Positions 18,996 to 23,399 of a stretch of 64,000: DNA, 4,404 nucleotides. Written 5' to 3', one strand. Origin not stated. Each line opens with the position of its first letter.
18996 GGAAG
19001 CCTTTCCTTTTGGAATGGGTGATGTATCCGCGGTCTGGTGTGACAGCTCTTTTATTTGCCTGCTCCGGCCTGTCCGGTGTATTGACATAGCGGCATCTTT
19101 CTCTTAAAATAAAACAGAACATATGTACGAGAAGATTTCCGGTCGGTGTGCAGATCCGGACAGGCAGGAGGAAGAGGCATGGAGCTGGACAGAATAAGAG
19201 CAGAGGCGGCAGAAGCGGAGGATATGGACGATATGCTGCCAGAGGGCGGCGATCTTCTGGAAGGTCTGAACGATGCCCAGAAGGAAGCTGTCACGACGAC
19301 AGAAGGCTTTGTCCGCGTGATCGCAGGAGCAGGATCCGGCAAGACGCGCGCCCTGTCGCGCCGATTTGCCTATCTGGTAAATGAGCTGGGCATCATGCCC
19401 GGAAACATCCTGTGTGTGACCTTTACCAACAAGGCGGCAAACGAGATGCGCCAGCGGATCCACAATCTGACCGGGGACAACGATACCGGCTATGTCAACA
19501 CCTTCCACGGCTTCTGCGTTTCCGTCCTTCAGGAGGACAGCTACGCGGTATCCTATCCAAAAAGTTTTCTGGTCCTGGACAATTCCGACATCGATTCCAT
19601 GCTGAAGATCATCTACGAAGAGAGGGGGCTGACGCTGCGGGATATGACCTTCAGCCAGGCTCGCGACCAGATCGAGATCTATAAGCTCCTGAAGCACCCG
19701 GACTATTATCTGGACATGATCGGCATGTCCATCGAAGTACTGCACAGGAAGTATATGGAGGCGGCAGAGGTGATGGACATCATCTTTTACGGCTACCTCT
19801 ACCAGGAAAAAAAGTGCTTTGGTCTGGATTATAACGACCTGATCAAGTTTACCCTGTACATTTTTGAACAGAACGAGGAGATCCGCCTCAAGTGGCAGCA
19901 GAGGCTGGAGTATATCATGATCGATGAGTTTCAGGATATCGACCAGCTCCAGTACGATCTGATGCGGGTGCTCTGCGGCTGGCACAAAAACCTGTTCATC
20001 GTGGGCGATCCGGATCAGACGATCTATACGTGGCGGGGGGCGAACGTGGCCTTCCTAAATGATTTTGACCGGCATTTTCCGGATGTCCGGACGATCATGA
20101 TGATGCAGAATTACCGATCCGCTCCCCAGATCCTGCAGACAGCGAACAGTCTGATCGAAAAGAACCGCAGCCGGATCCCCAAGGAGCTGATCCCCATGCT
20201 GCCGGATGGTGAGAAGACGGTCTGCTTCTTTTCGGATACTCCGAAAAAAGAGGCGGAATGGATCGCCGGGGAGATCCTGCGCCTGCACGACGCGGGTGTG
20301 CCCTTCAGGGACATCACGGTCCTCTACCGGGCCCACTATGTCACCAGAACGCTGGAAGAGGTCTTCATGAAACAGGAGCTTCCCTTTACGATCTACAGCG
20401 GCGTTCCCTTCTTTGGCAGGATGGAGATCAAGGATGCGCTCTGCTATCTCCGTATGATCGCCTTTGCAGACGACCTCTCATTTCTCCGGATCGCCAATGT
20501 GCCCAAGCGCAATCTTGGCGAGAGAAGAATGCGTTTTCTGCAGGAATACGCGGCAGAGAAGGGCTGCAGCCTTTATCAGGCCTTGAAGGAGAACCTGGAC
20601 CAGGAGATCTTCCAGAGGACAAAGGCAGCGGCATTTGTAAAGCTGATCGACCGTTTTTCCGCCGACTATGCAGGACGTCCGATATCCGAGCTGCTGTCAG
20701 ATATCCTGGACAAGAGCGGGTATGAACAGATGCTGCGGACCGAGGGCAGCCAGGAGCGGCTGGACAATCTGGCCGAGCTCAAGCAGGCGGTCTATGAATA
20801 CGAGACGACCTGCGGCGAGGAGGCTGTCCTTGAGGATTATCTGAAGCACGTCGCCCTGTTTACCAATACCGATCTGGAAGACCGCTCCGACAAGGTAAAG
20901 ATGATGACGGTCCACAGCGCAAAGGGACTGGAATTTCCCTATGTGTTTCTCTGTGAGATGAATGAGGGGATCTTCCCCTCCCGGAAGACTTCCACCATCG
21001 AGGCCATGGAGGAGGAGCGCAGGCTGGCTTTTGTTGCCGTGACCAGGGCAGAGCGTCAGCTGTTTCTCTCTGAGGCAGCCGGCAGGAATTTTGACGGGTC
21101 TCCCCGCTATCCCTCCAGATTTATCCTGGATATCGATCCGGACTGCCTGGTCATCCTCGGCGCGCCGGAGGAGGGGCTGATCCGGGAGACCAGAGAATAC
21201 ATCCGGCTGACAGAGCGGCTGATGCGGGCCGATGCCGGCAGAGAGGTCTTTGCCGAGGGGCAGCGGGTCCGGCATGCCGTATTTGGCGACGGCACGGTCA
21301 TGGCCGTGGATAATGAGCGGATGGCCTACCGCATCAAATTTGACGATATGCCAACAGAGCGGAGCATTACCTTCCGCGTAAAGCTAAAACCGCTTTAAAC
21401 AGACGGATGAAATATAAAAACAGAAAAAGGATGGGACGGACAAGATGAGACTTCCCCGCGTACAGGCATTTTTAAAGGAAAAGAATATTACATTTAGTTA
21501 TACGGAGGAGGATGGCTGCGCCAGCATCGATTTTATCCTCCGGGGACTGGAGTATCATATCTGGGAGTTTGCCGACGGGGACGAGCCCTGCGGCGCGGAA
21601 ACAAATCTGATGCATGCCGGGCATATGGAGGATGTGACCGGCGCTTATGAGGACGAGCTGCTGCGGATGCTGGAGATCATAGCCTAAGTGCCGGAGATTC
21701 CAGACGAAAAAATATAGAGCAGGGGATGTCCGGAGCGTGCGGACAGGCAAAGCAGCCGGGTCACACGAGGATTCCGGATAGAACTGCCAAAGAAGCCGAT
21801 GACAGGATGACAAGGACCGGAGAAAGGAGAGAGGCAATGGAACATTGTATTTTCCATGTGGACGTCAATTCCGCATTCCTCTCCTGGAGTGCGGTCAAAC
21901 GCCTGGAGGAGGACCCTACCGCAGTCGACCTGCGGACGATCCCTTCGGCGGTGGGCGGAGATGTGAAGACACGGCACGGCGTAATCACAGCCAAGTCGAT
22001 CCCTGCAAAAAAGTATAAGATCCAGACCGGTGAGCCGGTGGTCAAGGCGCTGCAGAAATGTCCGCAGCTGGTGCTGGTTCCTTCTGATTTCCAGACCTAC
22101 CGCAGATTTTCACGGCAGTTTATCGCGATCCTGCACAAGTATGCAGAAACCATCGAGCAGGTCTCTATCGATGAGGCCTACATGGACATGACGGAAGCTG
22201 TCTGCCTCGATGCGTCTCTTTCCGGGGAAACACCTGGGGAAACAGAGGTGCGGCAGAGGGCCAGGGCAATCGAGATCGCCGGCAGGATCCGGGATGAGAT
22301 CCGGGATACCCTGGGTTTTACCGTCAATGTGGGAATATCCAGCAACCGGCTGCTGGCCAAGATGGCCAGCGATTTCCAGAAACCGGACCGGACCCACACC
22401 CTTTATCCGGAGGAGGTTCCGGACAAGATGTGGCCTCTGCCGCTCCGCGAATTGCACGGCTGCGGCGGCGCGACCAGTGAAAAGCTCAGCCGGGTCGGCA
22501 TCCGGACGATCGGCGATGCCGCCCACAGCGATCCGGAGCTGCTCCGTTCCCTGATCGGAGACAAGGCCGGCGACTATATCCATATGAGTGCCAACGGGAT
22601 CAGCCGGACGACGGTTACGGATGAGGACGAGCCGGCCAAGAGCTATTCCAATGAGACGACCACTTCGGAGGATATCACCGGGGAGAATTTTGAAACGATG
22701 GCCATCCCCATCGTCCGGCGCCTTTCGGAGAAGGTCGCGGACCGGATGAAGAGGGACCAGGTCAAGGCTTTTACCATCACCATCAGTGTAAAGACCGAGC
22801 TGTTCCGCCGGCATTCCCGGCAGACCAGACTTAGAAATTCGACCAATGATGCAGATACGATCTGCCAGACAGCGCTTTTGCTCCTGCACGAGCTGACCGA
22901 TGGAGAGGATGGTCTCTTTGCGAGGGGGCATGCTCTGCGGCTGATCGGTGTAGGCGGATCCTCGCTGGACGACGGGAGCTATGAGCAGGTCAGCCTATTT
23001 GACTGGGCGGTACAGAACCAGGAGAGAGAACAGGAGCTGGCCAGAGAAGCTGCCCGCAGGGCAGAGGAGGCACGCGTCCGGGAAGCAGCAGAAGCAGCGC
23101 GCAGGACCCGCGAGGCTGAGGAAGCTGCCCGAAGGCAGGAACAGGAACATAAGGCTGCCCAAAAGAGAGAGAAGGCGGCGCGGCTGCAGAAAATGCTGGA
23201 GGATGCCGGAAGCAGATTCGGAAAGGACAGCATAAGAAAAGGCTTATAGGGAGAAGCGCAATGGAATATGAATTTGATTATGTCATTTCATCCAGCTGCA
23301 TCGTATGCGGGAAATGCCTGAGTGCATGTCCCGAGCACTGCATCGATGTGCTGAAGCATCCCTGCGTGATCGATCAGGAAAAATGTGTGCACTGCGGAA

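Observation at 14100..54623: R1: a ~90-nt nested-hairpin repeat (3 full copies and a fragment) with covariation at three stem levels, at convergent gene ends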

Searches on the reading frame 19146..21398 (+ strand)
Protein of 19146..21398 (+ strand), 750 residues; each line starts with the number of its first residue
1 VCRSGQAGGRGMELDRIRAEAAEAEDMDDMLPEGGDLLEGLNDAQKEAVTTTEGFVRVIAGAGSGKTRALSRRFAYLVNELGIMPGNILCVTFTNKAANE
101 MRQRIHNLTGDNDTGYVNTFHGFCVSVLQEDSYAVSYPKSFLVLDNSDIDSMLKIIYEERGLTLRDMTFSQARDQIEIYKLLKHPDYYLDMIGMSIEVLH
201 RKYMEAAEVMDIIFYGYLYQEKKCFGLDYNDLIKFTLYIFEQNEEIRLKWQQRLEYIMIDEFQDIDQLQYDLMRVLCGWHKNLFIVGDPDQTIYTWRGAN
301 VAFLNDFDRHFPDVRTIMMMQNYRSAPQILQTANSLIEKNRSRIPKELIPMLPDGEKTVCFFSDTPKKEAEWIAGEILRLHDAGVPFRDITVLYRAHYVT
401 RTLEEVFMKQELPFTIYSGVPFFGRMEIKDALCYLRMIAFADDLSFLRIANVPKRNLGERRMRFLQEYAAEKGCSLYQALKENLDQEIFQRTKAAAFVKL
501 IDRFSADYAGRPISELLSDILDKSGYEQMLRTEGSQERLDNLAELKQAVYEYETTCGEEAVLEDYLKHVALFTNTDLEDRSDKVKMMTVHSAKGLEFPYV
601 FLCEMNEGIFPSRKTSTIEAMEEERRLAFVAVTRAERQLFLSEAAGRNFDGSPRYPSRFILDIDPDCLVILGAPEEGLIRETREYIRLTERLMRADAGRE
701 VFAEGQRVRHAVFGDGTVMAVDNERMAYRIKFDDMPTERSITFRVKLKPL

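Call 26: search_protein_families(library=pfam, proteins=[window:19146-21398:+])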
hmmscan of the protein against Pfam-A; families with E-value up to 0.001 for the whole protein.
window:19146-21398:+ (750 aa): 7 families
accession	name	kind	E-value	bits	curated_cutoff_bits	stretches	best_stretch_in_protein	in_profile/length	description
PF00580.27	UvrD-helicase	-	3.3e-69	234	23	1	41-312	1-271/271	UvrD/REP helicase N-terminal domain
PF13361.12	UvrD_C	-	8.6e-63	213.3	25.6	1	317-643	1-347/350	UvrD-like helicase C-terminal domain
PF13245.12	AAA_19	-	2e-23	83.5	25.1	1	45-295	1-132/134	AAA domain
PF13538.12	UvrD_C_2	-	1.9e-09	37.7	27.4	1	586-641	4-51/52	UvrD-like helicase C-terminal domain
PF13604.12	AAA_30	-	2.8e-06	27.6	27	0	41-105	2-66/191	AAA domain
PF01443.25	Viral_helicase1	-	4.6e-05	23.8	21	0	563-639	157-224/228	Viral superfamily 1 RNA helicase core domain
PF13087.12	AAA_12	-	0.00075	19.5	27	0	560-640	113-189/195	AAA domain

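Call 27: find_related_loci(query=window:19146-21398:+, collection=genome_contigs, flank=10000)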
Query window:19146-21398:+ (750 aa) in genome_contigs; peptide patterns used: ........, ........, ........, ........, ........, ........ (x = any residue, [..] = any of these).
174 stretches matched a pattern; 144 encode a relative of the query (tblastn E <= 1e-3); the best 80 are kept; 80 distinct loci.
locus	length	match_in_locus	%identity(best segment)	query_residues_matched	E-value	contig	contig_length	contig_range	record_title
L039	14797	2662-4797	74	36-747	0e+0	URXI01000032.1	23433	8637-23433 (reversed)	uncultured Eubacterium sp. isolate UMGS1437 genome assembly, contig: NODE_375_length_23433_cov_2.470015, whole genome sh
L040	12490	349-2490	74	36-750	0e+0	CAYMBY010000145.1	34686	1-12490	MAG TPA_asm: uncultured Butyrivibrio sp. isolate binchicken_co229_192 genome assembly, contig: k141_219511, whole genome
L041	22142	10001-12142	74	36-750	0e+0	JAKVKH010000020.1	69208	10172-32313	MAG: Butyrivibrio sp. isolate UW_MP_LCO3_1 Ga0455793_000169, whole genome shotgun sequence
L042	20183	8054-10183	74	41-750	0e+0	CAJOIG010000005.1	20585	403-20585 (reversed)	uncultured Oscillospiraceae bacterium isolate Red_deer_4_mag_133 genome assembly, contig: scaffold_4568, whole genome sh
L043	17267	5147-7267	74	41-748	0e+0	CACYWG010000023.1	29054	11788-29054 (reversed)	MAG: Ruminococcaceae bacterium isolate RUG12339 genome assembly, contig: RUG12339_asm_23, whole genome shotgun sequence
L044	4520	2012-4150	72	36-748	0e+0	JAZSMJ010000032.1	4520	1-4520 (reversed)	MAG: Eubacteriales bacterium isolate T1900044555_TS20190021.MAGScoT_cleanbin_000009 SGB_288_k141_95439, whole genome sho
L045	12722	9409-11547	72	36-748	0e+0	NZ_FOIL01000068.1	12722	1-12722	[Clostridium] aminophilum strain KH1P1, whole genome shotgun sequence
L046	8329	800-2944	72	36-750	0e+0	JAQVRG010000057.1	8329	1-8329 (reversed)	MAG: Eubacteriales bacterium isolate STF1_245 NODE_29430_length_8329_cov_2.741648_Sandtown_F1, whole genome shotgun sequ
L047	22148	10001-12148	73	33-747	0e+0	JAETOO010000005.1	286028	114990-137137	MAG: Oscillospiraceae bacterium isolate S14_Bin4 scaffold_87, whole genome shotgun sequence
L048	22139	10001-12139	72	36-748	0e+0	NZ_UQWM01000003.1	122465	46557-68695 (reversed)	Uncultured Phascolarctobacterium sp. isolate UMGS706, whole genome shotgun sequence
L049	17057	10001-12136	72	36-748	0e+0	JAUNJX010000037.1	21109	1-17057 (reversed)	MAG: Clostridia bacterium isolate S2R_St_10 NODE_644_length_21109_cov_8.569963, whole genome shotgun sequence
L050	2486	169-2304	73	36-747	0e+0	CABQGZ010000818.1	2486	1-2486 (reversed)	MAG TPA_asm: uncultured Lachnospiraceae bacterium isolate MGYG-HGUT-00574 genome assembly, contig: GUT_GENOME017737_818,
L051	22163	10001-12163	72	34-750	0e+0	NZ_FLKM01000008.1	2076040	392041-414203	Emergencia timonensis strain SN18, whole genome shotgun sequence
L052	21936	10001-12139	74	37-750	0e+0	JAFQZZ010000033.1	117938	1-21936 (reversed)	MAG: Bacillota bacterium isolate RGIG2305 Goat_Duodenum.Co__c1480638, whole genome shotgun sequence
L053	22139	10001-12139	71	36-748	0e+0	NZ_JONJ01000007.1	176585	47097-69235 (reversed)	[Clostridium] aminophilum DSM 10710 BR86DRAFT_scaffold00006.6_C, whole genome shotgun sequence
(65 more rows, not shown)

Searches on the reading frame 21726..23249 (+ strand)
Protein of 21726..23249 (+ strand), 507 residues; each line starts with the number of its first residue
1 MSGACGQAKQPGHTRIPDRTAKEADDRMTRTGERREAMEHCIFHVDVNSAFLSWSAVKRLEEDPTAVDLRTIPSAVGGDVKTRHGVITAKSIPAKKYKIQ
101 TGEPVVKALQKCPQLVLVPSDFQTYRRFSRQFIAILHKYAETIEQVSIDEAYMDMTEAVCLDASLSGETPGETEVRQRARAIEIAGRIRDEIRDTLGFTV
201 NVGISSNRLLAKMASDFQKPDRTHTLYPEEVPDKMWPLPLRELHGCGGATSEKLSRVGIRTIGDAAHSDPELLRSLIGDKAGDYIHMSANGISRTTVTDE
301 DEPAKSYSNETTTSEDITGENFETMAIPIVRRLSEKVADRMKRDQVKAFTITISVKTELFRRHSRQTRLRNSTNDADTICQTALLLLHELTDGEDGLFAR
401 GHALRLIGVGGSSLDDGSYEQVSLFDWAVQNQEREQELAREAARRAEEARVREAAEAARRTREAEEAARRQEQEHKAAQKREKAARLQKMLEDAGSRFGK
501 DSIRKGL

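Call 26: search_protein_families(library=pfam, proteins=[window:21726-23249:+])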
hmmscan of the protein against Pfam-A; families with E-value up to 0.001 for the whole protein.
window:21726-23249:+ (507 aa): 4 families
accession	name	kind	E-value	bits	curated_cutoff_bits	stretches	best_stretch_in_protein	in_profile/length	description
PF00817.25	IMS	-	3.3e-37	128.1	23.2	1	45-216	1-148/148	impB/mucB/samB family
PF11799.13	IMS_C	-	7.2e-21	75.1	20.7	1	305-424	2-109/109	impB/mucB/samB family C-terminal domain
PF11798.14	IMS_HHH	-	3.5e-06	27.4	24.4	1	228-259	1-32/32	IMS family HHH motif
PF21999.2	IMS_HHH_1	-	4.2e-05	24.4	27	1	242-292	2-52/53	DNA polymerase-iota, thumb domain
